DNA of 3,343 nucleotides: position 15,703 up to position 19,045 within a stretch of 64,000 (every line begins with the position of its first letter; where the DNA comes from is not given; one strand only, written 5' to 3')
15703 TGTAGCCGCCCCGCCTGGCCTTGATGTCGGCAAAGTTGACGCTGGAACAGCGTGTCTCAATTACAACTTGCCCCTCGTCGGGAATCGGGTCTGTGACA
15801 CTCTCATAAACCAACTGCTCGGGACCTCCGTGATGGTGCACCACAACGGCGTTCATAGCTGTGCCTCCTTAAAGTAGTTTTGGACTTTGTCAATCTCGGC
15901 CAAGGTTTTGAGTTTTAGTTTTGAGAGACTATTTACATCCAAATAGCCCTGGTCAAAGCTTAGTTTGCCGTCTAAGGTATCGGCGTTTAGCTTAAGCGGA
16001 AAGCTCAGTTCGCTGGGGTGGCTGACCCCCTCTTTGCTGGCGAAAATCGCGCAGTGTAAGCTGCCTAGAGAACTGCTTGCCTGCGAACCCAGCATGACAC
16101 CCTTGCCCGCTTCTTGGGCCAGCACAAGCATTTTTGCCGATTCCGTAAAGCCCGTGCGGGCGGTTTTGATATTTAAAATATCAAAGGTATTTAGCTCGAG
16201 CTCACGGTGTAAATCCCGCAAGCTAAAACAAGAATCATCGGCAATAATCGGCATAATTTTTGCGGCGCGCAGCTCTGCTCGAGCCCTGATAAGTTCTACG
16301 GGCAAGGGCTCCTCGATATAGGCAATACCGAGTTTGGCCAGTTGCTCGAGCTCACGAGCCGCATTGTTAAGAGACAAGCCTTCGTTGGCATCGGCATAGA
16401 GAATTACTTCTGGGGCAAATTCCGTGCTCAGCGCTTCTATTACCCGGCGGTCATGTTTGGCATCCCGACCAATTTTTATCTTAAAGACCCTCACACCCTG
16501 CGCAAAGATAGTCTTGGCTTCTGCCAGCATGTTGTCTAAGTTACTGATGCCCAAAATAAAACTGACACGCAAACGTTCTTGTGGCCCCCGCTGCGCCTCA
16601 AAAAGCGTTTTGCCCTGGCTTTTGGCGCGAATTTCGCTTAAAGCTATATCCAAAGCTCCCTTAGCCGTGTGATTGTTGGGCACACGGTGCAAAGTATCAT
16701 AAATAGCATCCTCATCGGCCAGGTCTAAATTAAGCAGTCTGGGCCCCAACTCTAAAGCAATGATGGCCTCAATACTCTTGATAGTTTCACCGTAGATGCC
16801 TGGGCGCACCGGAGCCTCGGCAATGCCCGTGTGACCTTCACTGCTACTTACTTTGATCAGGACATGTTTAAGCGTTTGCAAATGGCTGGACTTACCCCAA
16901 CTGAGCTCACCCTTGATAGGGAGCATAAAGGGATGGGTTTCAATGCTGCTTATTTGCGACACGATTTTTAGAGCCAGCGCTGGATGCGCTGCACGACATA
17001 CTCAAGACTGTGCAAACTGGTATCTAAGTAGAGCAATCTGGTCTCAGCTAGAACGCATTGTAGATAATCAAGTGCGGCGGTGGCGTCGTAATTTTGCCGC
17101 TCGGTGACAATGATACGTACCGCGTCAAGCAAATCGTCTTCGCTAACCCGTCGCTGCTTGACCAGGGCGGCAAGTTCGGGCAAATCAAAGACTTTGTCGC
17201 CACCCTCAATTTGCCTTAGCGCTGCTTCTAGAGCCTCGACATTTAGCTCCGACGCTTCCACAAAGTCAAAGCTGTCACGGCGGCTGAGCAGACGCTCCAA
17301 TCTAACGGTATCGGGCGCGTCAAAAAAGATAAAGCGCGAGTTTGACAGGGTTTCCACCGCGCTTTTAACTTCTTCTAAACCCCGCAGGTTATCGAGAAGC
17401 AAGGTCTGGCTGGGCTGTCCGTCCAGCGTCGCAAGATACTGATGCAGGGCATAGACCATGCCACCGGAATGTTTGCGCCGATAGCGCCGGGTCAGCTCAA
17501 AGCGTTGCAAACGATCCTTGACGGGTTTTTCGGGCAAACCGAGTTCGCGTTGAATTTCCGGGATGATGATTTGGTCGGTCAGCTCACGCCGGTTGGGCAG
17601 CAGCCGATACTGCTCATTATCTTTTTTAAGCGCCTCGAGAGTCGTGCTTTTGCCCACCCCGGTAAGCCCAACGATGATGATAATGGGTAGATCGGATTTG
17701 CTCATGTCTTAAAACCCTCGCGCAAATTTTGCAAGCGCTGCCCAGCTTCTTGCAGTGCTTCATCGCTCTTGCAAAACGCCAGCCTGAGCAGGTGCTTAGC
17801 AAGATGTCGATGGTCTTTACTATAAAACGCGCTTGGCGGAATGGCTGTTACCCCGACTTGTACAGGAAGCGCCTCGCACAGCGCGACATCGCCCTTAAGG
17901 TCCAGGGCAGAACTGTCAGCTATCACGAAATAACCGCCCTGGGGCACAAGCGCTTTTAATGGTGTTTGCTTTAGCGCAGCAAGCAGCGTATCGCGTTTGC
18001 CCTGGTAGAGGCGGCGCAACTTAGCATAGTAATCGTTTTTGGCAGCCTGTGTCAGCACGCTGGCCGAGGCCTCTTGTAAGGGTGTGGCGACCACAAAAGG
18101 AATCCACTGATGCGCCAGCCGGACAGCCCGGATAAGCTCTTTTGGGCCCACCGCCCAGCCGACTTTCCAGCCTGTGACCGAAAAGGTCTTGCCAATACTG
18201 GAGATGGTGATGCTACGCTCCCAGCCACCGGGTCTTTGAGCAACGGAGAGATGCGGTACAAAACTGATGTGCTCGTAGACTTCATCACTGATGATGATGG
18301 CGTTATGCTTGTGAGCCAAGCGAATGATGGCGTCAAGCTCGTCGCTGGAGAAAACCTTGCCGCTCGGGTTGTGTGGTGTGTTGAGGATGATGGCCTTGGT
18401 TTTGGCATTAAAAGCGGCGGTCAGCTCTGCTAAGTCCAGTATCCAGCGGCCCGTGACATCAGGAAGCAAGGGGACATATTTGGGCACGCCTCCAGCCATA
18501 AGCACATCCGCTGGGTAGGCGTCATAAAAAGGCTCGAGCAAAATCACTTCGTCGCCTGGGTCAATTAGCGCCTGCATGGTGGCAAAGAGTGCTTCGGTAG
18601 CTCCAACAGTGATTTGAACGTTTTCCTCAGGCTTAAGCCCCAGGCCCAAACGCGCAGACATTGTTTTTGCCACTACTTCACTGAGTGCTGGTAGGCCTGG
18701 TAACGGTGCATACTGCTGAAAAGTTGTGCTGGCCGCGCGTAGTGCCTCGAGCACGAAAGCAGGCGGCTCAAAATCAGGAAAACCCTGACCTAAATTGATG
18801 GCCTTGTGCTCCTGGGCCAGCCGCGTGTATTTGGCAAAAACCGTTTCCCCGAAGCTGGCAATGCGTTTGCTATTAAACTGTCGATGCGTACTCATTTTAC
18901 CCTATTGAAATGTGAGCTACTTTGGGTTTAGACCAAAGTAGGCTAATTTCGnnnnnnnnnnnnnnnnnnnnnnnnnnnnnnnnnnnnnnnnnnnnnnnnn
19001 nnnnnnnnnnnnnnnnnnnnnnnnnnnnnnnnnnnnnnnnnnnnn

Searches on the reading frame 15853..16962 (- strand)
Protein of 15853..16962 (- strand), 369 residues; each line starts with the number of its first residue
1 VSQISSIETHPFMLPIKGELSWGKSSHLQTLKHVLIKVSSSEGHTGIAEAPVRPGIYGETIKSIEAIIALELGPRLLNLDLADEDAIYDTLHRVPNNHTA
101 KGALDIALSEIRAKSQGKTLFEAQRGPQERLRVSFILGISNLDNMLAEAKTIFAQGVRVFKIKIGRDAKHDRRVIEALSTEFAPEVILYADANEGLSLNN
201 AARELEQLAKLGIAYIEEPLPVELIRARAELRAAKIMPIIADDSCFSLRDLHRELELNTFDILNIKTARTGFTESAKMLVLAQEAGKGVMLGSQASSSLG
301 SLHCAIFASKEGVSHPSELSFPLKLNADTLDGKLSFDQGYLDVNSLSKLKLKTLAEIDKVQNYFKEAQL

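Call 44: search_protein_families(library=pfam, proteins=[window:15853-16962:-], max_evalue=0.001)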
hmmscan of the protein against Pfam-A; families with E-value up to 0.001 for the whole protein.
window:15853-16962:- (369 aa): 2 families
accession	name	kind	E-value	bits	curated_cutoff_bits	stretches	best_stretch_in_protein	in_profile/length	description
PF13378.12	MR_MLE_C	-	1.6e-32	113.5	29.4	1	145-344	2-206/219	Enolase C-terminal domain-like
PF02746.21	MR_MLE_N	-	3.5e-09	37.3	22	1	29-121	24-113/117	Mandelate racemase / muconate lactonizing enzyme, N-terminal domain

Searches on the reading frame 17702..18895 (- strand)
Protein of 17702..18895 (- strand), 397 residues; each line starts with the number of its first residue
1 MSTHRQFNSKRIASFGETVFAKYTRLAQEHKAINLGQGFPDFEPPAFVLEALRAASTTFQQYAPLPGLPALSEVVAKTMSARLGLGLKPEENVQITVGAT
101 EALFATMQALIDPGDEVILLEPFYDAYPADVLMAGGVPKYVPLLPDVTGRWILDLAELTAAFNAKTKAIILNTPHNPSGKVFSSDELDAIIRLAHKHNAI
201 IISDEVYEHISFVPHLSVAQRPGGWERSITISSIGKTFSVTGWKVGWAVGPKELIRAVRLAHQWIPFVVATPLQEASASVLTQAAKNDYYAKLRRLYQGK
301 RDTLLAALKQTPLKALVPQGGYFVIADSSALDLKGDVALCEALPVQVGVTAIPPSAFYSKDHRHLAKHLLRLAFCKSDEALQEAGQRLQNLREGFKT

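Call 22: find_related_loci(query=window:17702-18895:-, collection=metagenome_contigs, flank=6000)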
Query window:17702-18895:- (397 aa) in metagenome_contigs; peptide patterns used: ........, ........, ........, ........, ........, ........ (x = any residue, [..] = any of these).
600 stretches matched a pattern (row limit reached: there are more); 494 encode a relative of the query (tblastn E <= 1e-3); the best 80 are kept; 80 distinct loci.
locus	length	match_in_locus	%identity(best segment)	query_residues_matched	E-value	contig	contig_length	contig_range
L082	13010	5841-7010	69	1-391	0e+0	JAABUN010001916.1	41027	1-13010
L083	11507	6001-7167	67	1-395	1e-178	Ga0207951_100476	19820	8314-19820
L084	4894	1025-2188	68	1-391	0e+0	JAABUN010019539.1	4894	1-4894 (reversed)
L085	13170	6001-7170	66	1-391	8e-174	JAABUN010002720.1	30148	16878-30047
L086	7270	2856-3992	66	12-391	5e-173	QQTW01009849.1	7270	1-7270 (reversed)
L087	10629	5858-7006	62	8-391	9e-161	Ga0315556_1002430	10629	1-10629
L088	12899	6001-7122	61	9-383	5e-155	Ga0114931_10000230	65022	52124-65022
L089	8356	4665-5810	60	9-391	1e-154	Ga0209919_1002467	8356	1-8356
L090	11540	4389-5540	60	7-391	1e-153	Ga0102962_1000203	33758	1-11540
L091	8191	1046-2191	59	9-391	1e-152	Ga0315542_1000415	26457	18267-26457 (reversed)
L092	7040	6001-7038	62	9-355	1e-145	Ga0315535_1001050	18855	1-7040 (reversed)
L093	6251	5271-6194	66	12-320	2e-137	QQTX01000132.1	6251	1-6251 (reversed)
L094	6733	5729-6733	60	9-344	5e-134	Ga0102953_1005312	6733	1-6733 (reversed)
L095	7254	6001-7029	58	8-349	2e-126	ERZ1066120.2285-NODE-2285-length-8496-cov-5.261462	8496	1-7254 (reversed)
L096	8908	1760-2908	51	9-388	2e-124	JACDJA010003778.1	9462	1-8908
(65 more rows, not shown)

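Call 44: search_protein_families(library=pfam, proteins=[window:17702-18895:-], max_evalue=0.001)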
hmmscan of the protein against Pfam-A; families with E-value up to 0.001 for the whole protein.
window:17702-18895:- (397 aa): 4 families
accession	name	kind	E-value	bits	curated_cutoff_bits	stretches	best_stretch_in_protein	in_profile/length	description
PF00155.27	Aminotran_1_2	-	4.6e-59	200.9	19.7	1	32-387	3-360/361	Aminotransferase class I and II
PF01041.23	DegT_DnrJ_EryC1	-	2e-06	27.7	19.8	1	98-204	47-145/360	DegT/DnrJ/EryC1/StrS aminotransferase family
PF01053.26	Cys_Met_Meta_PP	-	1.4e-05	24.3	27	1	100-207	77-176/381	Cys/Met metabolism PLP-dependent enzyme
PF00266.25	Aminotran_5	-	7.8e-05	22.2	21.5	1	87-206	58-177/371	Aminotransferase class-V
